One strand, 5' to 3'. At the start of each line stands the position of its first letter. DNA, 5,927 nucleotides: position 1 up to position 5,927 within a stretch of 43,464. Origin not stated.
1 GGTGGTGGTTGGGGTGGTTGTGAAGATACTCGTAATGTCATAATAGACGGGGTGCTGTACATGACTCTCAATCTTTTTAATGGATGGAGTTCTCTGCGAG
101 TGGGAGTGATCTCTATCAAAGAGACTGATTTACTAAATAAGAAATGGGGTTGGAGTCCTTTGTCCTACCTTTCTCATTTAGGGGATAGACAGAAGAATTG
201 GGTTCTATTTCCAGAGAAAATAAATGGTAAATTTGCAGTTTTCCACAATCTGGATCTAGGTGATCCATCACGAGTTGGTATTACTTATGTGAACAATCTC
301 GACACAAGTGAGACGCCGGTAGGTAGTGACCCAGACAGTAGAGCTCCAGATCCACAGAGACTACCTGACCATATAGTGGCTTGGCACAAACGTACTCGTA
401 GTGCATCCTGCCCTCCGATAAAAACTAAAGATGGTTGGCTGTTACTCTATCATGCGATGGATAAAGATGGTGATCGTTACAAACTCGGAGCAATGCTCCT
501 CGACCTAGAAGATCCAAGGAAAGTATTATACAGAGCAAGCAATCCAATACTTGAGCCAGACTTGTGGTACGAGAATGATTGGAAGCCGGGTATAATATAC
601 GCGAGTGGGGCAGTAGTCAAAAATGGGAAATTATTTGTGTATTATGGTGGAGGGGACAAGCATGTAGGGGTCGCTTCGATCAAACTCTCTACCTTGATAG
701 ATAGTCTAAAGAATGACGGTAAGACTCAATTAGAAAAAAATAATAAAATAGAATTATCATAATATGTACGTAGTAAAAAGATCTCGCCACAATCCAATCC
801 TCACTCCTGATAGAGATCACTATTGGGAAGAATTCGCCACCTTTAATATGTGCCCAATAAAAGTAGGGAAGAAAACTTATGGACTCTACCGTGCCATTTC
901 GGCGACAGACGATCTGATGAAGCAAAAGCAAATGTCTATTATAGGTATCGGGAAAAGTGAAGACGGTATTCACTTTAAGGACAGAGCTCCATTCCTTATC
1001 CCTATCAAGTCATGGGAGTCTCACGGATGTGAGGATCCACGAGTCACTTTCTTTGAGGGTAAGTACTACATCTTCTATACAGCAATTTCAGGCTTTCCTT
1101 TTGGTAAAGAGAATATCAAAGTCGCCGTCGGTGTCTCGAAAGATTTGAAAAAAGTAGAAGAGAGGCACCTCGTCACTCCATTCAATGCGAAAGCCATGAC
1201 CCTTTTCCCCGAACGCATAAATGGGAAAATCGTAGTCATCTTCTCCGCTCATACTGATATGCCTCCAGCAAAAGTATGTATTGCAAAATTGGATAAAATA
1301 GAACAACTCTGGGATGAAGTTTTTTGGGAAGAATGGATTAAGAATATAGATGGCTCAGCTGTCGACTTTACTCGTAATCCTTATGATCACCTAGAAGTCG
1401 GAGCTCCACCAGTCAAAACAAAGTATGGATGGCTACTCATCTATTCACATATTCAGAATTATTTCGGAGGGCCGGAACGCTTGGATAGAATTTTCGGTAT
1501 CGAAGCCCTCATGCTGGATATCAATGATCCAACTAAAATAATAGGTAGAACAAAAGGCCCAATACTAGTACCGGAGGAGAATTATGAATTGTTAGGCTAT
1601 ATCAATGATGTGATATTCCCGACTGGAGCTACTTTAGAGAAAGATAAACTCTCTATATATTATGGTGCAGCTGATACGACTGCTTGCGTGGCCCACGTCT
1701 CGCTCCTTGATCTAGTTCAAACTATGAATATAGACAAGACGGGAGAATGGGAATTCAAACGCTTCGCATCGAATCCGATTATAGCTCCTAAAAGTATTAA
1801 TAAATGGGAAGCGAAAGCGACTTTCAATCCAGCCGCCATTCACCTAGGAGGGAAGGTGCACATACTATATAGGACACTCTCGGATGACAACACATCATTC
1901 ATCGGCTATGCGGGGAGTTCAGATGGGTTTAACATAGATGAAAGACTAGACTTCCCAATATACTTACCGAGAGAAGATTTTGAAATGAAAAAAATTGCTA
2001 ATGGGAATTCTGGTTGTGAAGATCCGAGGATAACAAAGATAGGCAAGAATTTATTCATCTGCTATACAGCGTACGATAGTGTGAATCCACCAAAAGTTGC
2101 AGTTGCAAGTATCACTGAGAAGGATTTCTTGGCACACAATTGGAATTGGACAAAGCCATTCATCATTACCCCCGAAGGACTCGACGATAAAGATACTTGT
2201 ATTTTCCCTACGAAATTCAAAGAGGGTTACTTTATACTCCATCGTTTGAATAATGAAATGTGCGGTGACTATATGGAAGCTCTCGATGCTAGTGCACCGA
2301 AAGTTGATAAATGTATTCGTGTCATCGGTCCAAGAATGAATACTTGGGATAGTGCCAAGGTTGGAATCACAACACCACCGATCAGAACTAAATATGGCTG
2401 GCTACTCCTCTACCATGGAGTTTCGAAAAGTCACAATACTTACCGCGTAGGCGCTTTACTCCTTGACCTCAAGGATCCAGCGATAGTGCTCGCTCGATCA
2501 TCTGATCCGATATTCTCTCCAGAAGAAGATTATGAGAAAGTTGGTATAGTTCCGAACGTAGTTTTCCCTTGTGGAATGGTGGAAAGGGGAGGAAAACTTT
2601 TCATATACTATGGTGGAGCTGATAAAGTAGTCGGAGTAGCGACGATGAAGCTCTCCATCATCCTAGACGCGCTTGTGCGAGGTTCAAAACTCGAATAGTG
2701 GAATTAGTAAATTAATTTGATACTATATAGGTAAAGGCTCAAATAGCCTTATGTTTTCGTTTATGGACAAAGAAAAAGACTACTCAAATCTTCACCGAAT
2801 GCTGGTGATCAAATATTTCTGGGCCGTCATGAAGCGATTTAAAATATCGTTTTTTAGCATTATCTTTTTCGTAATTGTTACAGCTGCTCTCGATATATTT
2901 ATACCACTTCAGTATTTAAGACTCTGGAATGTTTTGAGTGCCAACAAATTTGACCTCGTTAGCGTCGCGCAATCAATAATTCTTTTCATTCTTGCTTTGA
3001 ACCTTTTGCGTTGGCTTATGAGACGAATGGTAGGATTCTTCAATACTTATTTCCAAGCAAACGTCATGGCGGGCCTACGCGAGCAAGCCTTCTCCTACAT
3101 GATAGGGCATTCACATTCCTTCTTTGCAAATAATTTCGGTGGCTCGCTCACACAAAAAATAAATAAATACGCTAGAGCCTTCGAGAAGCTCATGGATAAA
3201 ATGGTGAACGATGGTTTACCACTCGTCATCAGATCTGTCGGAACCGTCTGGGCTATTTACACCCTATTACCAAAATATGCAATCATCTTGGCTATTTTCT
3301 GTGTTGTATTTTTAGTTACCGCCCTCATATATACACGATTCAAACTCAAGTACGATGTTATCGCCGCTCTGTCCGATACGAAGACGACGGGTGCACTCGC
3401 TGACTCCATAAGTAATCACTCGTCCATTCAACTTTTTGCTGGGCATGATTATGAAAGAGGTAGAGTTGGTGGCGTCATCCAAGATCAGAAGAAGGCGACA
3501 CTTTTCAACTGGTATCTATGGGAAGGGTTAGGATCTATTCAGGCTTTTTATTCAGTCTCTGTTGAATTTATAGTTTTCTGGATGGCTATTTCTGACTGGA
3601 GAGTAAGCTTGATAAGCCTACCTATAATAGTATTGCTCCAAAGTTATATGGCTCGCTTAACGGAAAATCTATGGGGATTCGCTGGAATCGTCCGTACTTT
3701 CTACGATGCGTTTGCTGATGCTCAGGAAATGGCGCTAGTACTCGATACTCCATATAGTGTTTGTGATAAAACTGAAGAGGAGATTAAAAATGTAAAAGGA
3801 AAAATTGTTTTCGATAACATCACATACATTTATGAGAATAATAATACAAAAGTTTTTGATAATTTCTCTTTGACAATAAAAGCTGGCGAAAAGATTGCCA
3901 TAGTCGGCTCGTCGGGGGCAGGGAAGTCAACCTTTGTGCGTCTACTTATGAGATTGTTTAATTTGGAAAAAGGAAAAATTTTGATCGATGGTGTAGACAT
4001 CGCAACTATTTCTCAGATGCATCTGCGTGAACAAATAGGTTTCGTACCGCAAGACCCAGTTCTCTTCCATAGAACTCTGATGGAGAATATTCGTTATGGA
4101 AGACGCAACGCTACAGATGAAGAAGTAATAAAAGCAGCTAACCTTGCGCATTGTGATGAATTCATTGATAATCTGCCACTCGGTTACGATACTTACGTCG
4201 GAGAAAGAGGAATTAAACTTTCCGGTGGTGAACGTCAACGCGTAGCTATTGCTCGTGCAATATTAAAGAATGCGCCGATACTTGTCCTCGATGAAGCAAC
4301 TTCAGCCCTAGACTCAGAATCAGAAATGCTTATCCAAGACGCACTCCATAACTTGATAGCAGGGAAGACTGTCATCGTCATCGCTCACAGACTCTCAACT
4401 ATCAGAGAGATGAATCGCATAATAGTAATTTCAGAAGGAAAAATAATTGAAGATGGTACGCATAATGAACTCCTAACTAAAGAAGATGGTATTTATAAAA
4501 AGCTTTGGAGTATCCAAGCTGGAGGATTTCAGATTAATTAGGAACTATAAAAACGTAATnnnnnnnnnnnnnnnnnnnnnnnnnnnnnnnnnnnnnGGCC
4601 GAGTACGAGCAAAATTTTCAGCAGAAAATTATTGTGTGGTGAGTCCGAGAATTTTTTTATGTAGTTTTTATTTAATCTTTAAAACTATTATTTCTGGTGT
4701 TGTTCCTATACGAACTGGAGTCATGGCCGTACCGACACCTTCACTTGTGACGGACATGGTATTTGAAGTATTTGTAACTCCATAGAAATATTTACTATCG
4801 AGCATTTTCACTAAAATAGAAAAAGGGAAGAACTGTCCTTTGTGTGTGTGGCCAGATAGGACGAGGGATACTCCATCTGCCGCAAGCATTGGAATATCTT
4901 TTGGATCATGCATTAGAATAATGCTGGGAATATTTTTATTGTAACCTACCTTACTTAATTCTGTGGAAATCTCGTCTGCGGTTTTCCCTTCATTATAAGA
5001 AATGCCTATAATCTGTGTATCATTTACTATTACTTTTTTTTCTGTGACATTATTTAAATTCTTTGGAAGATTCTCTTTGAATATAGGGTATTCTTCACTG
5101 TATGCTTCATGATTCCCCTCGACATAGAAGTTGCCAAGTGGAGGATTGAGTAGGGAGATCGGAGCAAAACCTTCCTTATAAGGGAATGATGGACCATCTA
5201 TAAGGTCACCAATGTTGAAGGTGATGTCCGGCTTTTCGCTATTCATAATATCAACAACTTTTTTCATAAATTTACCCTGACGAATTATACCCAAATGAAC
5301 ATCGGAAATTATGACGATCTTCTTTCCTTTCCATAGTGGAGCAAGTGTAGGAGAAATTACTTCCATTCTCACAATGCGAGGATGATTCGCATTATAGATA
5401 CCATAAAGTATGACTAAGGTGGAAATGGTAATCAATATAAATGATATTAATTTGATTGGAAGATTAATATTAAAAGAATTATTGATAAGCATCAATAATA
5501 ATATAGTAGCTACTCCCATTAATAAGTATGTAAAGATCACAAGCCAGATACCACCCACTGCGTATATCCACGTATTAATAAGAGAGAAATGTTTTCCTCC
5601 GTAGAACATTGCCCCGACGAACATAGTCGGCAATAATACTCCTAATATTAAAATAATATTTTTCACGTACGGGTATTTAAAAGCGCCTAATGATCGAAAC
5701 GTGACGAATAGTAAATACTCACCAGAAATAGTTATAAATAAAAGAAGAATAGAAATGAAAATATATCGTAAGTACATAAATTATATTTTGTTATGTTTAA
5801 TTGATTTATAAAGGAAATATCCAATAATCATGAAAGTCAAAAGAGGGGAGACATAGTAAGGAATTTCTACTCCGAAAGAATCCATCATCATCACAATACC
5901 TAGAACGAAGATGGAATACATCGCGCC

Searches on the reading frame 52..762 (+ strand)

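Call 73: search_protein_families(library=pfam, proteins=[window:52-762:+], max_evalue=0.001)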
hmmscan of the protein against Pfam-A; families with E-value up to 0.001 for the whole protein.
window:52-762:+ (236 aa): 1 family
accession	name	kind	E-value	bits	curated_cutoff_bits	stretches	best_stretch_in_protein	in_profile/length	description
PF04041.19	Glyco_hydro_130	-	1.7e-26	93.4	26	1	118-220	218-319/320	beta-1,4-mannooligosaccharide phosphorylase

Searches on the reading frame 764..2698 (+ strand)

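Call 73: search_protein_families(library=pfam, proteins=[window:764-2698:+], max_evalue=0.001)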
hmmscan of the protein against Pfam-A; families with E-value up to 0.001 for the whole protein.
window:764-2698:+ (644 aa): 1 family
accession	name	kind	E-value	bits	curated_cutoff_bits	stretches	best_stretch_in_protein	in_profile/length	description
PF04041.19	Glyco_hydro_130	-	4.7e-100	335.1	26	2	348-637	20-318/320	beta-1,4-mannooligosaccharide phosphorylase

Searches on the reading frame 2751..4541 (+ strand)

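Call 73: search_protein_families(library=pfam, proteins=[window:2751-4541:+], max_evalue=0.001)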
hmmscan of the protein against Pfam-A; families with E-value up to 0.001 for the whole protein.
window:2751-4541:+ (596 aa): 6 families
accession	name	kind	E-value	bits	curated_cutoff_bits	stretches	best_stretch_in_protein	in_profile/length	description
PF00005.33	ABC_tran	-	2.9e-34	119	25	1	370-518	2-137/137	ABC transporter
PF00664.28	ABC_membrane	-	3.7e-14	53.5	28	1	35-303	2-270/274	ABC transporter transmembrane region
PF02463.25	SMC_N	-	6e-09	36.1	40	1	410-561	111-212/220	RecF/RecN/SMC N terminal domain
PF09818.15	ABC_ATPase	-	7.1e-05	22.4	23.2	1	467-556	136-226/283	P-loop domain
PF01935.23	DUF87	-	0.00036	21.1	23.2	1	381-412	25-57/220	Helicase HerA, central domain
PF13555.12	AAA_29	-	0.0009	19.4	27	0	367-396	10-39/61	P-loop containing region of AAA domain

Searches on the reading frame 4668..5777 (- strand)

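Call 73: search_protein_families(library=pfam, proteins=[window:4668-5777:-], max_evalue=0.001)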
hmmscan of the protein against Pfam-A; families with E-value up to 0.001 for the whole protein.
window:4668-5777:- (369 aa): 2 families
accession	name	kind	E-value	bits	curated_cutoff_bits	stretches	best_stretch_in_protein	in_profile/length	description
PF00149.33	Metallophos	-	6.2e-12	46.8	21.5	1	153-313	2-190/191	Calcineurin-like phosphoesterase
PF12850.12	Metallophos_2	-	2.6e-05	24.7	27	1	153-313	2-118/154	Calcineurin-like phosphoesterase superfamily domain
